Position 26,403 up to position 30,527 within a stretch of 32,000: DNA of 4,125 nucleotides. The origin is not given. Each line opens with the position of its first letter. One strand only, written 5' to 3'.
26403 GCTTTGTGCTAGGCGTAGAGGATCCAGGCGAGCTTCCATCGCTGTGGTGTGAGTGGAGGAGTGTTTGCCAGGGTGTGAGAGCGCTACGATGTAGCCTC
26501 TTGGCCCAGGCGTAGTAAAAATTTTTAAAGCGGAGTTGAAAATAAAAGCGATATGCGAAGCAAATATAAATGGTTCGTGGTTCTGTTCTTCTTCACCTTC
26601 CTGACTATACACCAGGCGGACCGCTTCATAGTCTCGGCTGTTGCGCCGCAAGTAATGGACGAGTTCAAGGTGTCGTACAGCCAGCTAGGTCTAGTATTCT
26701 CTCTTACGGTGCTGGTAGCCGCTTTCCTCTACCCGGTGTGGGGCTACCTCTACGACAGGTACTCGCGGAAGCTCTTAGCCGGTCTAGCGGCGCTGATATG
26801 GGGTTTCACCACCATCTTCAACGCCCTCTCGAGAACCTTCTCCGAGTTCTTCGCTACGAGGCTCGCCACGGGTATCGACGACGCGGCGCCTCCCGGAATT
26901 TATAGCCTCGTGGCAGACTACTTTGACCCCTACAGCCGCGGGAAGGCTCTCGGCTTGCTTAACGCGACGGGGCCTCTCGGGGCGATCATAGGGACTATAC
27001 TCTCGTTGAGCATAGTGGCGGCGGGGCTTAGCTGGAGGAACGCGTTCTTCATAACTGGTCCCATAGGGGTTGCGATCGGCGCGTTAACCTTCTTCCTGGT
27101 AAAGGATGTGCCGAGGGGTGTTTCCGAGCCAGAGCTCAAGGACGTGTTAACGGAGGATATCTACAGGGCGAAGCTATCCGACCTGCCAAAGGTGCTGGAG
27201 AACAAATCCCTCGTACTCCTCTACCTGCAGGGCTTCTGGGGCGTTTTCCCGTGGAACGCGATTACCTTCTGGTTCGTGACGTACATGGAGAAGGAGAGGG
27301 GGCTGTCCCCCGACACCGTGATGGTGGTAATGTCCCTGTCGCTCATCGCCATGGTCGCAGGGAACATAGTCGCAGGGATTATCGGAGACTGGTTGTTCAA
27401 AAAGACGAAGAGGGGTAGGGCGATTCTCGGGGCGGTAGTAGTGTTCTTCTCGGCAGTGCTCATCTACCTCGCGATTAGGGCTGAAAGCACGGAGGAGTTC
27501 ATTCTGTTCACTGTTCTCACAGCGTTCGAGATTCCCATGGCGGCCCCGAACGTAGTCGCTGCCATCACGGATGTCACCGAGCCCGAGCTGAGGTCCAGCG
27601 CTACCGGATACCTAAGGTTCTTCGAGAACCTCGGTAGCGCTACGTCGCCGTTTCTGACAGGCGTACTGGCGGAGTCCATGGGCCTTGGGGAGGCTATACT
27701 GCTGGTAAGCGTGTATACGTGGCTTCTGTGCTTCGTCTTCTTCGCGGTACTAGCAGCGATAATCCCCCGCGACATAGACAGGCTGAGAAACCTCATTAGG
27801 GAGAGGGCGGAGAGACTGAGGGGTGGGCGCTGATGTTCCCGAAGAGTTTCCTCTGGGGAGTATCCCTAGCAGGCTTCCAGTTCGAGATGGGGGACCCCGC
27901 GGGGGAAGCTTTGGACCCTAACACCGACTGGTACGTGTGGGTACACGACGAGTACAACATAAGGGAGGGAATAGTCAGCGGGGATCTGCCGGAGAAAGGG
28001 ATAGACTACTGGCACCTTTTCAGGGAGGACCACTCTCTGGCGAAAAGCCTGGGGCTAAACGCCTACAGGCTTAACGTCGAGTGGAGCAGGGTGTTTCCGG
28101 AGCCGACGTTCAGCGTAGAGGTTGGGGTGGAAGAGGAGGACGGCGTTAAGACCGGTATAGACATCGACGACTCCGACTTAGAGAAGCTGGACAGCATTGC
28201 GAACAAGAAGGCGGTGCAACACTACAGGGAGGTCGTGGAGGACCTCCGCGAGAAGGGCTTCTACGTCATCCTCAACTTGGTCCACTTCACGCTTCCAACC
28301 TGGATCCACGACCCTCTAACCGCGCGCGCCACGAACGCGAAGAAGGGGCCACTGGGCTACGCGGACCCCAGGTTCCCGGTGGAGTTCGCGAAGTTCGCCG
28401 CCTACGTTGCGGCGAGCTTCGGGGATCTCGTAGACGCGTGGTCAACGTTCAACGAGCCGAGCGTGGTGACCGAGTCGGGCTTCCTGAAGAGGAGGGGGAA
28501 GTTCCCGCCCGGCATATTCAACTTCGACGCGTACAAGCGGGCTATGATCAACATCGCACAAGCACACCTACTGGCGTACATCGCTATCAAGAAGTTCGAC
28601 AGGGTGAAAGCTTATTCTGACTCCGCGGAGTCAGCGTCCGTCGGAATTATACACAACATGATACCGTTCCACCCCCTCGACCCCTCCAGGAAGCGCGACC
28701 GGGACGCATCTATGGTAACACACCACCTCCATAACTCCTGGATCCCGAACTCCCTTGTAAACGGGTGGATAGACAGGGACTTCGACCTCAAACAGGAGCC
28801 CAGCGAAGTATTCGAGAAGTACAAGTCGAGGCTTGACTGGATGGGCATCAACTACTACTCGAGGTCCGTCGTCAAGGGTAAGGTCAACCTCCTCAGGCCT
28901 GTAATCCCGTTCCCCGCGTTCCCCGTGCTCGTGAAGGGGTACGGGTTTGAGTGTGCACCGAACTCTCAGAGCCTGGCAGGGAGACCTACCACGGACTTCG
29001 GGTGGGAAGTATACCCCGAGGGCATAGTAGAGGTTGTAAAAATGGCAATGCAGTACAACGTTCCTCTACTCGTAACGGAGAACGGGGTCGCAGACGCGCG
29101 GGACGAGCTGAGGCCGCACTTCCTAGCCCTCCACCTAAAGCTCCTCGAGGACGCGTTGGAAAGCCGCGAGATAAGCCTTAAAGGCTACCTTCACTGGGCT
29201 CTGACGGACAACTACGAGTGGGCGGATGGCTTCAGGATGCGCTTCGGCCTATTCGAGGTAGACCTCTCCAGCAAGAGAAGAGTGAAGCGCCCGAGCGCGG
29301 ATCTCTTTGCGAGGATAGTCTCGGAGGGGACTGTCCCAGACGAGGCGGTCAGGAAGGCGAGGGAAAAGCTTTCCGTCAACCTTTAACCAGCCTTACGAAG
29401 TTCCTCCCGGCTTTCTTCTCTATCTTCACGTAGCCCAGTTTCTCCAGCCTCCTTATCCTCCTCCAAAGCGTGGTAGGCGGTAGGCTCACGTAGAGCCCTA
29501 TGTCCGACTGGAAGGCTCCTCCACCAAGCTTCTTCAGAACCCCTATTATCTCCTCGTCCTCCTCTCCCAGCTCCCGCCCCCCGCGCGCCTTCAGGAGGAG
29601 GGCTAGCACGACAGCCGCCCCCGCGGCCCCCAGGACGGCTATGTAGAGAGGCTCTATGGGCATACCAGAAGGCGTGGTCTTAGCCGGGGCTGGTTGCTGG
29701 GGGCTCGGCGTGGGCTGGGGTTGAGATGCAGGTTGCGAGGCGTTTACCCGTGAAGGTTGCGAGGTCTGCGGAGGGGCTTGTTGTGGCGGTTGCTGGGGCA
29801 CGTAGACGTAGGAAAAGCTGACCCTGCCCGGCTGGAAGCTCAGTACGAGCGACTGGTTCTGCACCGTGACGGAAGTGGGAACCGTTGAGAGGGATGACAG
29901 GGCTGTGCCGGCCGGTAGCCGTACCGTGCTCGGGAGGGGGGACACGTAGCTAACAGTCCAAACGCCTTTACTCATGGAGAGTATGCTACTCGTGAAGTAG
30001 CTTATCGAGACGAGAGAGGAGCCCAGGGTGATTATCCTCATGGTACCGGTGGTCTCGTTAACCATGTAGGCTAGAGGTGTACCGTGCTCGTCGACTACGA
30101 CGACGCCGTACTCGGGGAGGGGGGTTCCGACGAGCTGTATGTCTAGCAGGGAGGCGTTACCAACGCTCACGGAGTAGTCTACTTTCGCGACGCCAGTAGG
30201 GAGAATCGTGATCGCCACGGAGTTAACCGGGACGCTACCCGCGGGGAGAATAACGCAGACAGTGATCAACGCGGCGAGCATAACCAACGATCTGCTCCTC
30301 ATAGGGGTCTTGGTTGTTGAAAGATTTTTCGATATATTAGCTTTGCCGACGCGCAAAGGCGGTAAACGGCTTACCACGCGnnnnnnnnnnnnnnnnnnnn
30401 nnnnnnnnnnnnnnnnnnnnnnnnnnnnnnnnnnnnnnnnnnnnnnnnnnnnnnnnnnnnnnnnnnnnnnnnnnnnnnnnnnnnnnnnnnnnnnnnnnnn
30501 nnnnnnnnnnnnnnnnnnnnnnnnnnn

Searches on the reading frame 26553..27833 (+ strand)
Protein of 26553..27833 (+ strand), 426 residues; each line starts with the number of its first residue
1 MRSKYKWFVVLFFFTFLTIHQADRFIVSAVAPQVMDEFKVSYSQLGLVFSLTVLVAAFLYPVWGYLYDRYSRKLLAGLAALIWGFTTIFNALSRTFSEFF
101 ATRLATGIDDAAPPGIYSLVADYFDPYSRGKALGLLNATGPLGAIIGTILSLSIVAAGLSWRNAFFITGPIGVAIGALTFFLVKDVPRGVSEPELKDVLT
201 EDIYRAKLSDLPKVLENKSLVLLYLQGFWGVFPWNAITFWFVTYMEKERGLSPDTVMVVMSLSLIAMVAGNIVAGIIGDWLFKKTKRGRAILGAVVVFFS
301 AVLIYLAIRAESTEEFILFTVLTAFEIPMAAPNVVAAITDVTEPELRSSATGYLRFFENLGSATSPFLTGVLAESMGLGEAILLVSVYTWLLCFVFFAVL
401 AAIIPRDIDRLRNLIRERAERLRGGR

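Call 3: search_protein_families(library=pfam, proteins=[window:26553-27833:+], max_evalue=0.01)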
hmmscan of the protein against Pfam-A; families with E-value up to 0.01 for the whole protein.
window:26553-27833:+ (426 aa): 4 families
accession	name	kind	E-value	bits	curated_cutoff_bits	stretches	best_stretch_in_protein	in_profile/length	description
PF07690.21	MFS_1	-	6.7e-55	186.8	33.4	2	18-304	6-288/347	Major Facilitator Superfamily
PF00083.30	Sugar_tr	-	1.4e-05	24.7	22.3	1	235-377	24-166/452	Sugar (and other) transporter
PF12832.13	MFS_1_like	-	3.7e-05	23.4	25.2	1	241-399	22-178/373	MFS_1 like family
PF03137.26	OATP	-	0.0036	16.1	25.8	1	212-306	287-381/545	Organic Anion Transporter Polypeptide (OATP) family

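Call 4: search_protein_families(library=ncbifam, proteins=[window:26553-27833:+], max_evalue=0.01)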
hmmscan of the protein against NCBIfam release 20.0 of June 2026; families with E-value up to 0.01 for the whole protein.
window:26553-27833:+ (426 aa): 50 families (the best 25 are shown)
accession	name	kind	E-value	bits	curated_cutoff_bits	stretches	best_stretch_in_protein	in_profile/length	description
TIGR00893.1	2A0114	subfamily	3.4e-45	154.7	395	1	18-393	4-391/399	D-galactonate transporter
TIGR00881.1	2A0104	subfamily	5.9e-33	114.4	407.75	1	19-377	6-374/379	phosphoglycerate transporter protein PgtP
TIGR00895.1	2A0115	subfamily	1.7e-25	89.8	418.55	2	3-178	12-187/398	aromatic acid/H+ symport family MFS transporter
NF008586.0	PRK11551.1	equivalog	5.3e-22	78.4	410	2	27-184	34-191/406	3-(3-hydroxy-phenyl)propionate transporter MhpT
NF003024.0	PRK03893.1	subfamily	1.3e-17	63.9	604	2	233-411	292-462/497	sialate:H+ symport family MFS transporter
NF053517.1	HbztTptrPcaK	equivalog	1.7e-16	60.2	770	2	3-182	14-193/437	4-hydroxybenzoate transporter PcaK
TIGR00886.1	2A0108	subfamily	2.6e-16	59.7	311.7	1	24-329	17-336/368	NarK family nitrate/nitrite MFS transporter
NF038246.1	bile_salt_MFS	equivalog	4.6e-16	58.7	400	1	26-389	20-393/408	conjugated bile salt MFS transporter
TIGR00880.1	2_A_01_02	superfamily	6e-16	58.8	131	2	48-184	3-139/141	multidrug resistance protein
NF053757.1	BclibactTpBcbE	equivalog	1.3e-13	50.6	600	1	29-378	23-368/394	bacillibactin exporter BcbE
NF007498.0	PRK10091.1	equivalog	4.5e-13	48.9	499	1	24-400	19-372/390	MFS transporter AraJ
TIGR00711.1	efflux_EmrB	subfamily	4.5e-13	48.8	230.2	1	9-185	5-179/485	DHA2 family efflux MFS transporter permease subunit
NF007372.0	PRK09874.1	equivalog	1.2e-12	47.7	571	1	46-198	57-208/408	multidrug efflux MFS transporter MdtG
TIGR00891.1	2A0112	subfamily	1.6e-12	47.2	552.9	2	12-168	17-174/405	sialate:H+ symport family MFS transporter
TIGR00894.1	2A0114euk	subfamily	1.9e-12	46.5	626.45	1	36-400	69-449/465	Na(+)-dependent inorganic phosphate cotransporter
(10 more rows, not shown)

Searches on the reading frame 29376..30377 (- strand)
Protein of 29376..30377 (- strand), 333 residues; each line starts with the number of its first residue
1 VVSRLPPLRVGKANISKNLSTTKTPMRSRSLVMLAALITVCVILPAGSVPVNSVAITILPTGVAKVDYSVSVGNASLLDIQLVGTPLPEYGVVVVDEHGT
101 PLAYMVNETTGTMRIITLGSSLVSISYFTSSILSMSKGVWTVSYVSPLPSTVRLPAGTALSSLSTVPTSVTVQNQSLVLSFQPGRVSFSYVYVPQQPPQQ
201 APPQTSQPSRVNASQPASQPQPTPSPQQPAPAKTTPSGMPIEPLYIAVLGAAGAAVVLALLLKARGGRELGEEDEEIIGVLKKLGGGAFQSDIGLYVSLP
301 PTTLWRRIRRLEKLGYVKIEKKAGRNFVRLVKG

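Call 29: search_protein_families(library=pfam, proteins=[window:29376-30377:-], max_evalue=0.001)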
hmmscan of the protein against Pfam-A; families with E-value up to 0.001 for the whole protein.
window:29376-30377:- (333 aa): 1 family
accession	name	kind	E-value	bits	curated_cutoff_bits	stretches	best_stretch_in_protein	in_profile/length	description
PF13412.12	HTH_24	-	0.00021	21.3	21.9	1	297-318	27-48/48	Winged helix-turn-helix DNA-binding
